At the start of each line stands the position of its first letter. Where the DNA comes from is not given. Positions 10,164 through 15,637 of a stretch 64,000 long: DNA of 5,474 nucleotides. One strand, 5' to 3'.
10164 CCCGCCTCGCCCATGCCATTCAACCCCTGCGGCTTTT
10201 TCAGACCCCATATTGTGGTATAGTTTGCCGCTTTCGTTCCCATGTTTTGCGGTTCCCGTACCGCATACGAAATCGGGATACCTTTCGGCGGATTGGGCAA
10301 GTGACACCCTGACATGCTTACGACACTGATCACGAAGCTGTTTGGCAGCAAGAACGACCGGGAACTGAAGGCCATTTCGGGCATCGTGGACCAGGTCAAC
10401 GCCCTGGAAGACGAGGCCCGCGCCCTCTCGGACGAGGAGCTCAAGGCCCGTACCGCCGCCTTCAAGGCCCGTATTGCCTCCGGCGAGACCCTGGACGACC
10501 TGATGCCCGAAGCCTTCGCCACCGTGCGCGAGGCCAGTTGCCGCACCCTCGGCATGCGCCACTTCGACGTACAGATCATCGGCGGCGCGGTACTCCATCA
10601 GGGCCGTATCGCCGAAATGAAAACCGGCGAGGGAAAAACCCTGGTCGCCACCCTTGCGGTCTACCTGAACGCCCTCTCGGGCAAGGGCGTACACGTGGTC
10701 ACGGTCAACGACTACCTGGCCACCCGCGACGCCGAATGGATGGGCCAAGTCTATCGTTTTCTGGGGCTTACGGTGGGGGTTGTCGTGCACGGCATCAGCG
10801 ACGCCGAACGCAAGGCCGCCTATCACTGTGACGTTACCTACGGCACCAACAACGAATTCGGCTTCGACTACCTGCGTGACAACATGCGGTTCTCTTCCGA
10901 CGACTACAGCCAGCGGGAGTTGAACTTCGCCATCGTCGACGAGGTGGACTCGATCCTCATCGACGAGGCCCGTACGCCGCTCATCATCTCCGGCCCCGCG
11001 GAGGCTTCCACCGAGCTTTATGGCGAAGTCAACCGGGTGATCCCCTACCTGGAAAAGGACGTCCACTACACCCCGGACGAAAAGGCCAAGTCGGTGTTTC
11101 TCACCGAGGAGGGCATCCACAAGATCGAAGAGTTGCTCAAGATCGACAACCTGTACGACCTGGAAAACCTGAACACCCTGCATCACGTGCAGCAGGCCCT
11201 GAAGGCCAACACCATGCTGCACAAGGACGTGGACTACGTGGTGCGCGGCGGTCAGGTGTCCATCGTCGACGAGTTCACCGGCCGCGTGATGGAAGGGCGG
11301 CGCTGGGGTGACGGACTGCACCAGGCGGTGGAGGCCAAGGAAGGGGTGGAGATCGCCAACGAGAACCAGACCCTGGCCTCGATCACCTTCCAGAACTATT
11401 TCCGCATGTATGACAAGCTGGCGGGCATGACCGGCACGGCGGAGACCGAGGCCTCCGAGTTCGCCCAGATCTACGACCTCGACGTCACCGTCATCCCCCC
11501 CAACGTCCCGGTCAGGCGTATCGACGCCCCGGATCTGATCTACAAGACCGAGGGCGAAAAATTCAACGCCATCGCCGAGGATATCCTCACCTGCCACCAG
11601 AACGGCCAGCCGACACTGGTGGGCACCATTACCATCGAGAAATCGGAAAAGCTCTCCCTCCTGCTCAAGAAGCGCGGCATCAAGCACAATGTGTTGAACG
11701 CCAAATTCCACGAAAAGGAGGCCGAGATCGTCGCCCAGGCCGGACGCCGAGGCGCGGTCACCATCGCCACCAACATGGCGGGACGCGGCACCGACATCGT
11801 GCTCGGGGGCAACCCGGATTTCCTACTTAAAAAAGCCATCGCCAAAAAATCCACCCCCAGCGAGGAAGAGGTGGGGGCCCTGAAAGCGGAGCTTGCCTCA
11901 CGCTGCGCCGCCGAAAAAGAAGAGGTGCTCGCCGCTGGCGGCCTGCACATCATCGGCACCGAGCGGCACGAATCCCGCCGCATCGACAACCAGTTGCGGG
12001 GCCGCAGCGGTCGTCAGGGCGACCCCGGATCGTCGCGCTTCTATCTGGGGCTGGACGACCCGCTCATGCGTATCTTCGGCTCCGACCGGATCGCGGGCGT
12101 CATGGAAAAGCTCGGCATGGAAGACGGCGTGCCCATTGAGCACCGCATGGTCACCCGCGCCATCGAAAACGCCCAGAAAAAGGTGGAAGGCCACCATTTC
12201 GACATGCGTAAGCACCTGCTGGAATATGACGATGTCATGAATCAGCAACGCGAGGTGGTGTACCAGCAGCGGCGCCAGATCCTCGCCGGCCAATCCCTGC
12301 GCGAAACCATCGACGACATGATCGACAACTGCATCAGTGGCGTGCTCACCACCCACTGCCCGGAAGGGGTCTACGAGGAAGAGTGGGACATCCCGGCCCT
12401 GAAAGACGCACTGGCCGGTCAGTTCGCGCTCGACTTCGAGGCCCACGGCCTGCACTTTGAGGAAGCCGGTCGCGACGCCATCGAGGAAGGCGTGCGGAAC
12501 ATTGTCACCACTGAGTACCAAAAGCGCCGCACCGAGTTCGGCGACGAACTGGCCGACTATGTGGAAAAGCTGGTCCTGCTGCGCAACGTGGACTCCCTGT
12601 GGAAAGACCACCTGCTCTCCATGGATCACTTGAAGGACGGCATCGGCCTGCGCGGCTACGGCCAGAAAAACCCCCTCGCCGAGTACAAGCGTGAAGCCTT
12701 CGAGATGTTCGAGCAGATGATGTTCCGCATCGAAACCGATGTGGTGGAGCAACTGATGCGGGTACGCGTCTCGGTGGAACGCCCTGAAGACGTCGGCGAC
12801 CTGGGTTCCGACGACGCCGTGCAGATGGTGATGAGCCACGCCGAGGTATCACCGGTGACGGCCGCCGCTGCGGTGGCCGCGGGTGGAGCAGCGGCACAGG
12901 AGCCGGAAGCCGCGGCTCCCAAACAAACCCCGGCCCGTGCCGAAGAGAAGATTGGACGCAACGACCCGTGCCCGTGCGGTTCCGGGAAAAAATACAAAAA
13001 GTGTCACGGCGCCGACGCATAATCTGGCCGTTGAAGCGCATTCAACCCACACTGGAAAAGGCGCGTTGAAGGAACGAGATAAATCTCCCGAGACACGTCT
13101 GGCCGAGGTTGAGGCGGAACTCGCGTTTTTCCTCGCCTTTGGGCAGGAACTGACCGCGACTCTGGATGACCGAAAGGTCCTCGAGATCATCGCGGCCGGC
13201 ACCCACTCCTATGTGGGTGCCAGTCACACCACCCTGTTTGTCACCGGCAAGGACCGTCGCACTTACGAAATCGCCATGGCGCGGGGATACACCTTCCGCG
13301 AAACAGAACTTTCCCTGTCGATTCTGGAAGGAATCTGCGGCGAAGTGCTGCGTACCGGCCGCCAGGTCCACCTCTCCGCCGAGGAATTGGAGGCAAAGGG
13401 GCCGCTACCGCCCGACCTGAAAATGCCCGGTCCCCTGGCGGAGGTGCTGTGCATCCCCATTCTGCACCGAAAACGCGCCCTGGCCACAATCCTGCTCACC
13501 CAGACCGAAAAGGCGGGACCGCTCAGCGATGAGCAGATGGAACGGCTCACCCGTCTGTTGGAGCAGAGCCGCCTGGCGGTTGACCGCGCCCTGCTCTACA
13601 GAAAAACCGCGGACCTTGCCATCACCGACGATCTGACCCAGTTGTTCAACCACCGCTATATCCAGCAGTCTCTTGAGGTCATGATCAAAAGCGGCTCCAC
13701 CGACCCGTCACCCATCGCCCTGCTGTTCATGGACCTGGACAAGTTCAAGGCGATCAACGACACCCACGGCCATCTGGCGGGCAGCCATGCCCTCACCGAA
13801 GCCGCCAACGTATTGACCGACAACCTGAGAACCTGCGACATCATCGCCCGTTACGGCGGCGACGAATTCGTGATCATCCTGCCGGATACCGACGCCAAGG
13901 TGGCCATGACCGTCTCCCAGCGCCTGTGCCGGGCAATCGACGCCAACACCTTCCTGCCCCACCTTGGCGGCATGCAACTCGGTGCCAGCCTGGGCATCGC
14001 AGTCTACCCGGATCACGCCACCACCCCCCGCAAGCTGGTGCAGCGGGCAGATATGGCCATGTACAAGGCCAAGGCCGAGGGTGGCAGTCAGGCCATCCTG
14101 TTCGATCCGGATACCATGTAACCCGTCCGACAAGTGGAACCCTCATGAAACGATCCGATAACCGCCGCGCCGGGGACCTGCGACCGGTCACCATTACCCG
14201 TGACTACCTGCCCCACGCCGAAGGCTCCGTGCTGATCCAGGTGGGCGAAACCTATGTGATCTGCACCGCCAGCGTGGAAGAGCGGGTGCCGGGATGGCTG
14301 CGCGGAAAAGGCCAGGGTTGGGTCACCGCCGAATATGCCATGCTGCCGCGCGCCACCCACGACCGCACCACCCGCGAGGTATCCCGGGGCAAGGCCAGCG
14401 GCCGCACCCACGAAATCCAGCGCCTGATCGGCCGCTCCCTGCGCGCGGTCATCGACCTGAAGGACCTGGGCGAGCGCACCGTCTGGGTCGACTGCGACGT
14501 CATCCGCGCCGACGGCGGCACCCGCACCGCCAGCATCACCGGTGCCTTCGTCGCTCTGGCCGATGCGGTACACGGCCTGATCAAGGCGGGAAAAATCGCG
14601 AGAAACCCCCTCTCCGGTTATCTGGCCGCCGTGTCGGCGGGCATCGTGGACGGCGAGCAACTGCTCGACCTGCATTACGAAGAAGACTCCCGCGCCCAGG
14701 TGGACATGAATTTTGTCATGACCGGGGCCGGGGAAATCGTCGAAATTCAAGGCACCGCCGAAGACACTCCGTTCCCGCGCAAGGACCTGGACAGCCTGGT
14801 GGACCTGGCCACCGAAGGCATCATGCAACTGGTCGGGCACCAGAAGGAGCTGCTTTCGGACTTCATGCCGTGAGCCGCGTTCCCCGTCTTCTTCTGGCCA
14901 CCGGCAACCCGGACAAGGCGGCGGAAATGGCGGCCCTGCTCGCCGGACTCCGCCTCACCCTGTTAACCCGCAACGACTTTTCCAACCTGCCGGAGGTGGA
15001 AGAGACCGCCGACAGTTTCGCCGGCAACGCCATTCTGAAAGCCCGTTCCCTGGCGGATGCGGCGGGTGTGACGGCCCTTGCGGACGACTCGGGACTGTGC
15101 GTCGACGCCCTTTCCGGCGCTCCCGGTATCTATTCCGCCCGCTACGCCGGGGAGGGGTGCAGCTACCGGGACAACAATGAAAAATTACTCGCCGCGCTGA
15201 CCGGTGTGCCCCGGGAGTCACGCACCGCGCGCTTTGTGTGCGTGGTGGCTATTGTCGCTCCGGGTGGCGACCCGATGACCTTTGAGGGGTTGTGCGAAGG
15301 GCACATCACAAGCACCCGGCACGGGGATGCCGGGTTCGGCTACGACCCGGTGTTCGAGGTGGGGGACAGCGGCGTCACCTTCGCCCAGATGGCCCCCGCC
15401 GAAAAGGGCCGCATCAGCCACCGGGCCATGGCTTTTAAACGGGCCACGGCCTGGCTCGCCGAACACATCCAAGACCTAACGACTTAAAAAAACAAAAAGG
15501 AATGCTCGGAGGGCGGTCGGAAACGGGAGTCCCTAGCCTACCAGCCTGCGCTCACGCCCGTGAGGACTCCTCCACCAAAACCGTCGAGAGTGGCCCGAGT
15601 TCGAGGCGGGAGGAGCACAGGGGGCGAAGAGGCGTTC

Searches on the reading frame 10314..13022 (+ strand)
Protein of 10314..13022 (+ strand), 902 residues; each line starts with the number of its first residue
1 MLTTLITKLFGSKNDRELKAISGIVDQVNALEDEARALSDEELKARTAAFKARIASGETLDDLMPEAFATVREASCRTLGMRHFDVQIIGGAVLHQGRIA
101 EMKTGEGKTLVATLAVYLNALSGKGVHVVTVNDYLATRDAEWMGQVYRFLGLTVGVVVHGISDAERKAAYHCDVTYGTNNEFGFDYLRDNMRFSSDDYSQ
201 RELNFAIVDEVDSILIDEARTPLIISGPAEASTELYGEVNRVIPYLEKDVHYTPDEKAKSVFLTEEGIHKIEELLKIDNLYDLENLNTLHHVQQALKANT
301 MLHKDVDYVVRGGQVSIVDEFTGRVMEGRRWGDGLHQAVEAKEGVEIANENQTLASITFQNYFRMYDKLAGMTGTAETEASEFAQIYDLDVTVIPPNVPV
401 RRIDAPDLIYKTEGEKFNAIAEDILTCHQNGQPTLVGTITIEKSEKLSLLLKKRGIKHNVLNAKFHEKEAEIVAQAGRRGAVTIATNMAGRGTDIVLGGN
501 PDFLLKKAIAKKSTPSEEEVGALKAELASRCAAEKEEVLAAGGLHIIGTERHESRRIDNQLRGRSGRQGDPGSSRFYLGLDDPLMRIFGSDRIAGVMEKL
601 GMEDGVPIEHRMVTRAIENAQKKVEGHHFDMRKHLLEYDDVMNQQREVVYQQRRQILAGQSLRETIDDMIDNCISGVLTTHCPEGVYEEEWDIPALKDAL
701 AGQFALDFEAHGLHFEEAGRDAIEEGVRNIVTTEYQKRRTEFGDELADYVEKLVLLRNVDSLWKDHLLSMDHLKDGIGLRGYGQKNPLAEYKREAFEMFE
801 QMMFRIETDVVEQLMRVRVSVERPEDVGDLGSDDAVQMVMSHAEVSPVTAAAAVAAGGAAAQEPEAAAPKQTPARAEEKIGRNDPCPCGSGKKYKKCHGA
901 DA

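Call 52: search_protein_families(library=pfam, proteins=[window:10314-13022:+], max_evalue=0.00001)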
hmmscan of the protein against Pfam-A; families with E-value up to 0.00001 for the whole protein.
window:10314-13022:+ (902 aa): 6 families
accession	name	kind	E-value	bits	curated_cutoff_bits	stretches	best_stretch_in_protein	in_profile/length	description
PF07517.20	SecA_DEAD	-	1e-134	448.8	24.6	1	7-383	2-289/290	SecA DEAD-like domain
PF21090.3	P-loop_SecA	-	1.7e-94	315.6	27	1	399-605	1-205/205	SecA P-loop domain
PF07516.18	SecA_SW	-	1.2e-73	247.9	26.7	1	607-818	1-200/200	SecA Wing and Scaffold domain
PF01043.26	SecA_PP_bind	-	1.1e-43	148.7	23.5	1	232-340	2-110/110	SecA preprotein cross-linking domain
PF02810.21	SEC-C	-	7.6e-11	42.1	20.4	1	882-899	1-18/19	SEC-C motif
PF00270.35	DEAD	-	2.8e-06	27.6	26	1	99-216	18-131/167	DEAD/DEAH box helicase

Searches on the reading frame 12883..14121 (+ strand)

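Call 52: search_protein_families(library=pfam, proteins=[window:12883-14121:+], max_evalue=0.00001)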
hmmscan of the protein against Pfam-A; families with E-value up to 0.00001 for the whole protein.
window:12883-14121:+ (412 aa): 3 families
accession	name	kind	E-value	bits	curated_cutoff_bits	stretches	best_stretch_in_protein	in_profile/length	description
PF00990.26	GGDEF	-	7e-45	153.1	23.8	1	246-402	1-160/161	Diguanylate cyclase, GGDEF domain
PF01590.32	GAF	-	3.5e-08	34.5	22.4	1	98-229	4-129/133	GAF domain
PF13185.12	GAF_2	-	8.2e-08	33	28.6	1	112-233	19-135/136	GAF domain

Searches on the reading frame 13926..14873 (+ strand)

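Call 53: search_protein_families(library=pfam, proteins=[window:13926-14873:+], max_evalue=0.00001)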
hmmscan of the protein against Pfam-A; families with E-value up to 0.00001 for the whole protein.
window:13926-14873:+ (315 aa): 2 families
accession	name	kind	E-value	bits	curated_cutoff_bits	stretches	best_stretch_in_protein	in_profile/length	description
PF01138.27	RNase_PH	-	3.1e-28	99.2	25.5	1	85-214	2-127/130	3' exoribonuclease family, domain 1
PF03725.20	RNase_PH_C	-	9.7e-13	48.3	20.8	1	232-298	2-67/67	3' exoribonuclease family, domain 2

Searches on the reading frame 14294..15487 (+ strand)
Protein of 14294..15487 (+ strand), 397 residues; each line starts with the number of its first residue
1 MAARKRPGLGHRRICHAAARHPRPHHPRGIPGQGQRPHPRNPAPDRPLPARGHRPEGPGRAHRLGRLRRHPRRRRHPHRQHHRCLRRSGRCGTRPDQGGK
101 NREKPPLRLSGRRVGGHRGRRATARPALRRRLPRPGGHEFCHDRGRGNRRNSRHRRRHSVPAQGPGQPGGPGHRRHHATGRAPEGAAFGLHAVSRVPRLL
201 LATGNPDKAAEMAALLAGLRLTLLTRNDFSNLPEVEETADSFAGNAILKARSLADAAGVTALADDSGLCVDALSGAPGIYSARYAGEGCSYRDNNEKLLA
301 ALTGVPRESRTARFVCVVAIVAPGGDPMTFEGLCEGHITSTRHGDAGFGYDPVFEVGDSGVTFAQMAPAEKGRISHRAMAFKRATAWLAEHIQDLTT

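Call 52: search_protein_families(library=pfam, proteins=[window:14294-15487:+], max_evalue=0.00001)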
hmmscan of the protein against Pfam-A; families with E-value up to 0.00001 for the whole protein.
window:14294-15487:+ (397 aa): 1 family
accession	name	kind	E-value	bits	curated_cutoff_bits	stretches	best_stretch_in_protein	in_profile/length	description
PF01725.21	Ham1p_like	-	1.7e-62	211.1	22.5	1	199-386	1-185/186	Ham1 family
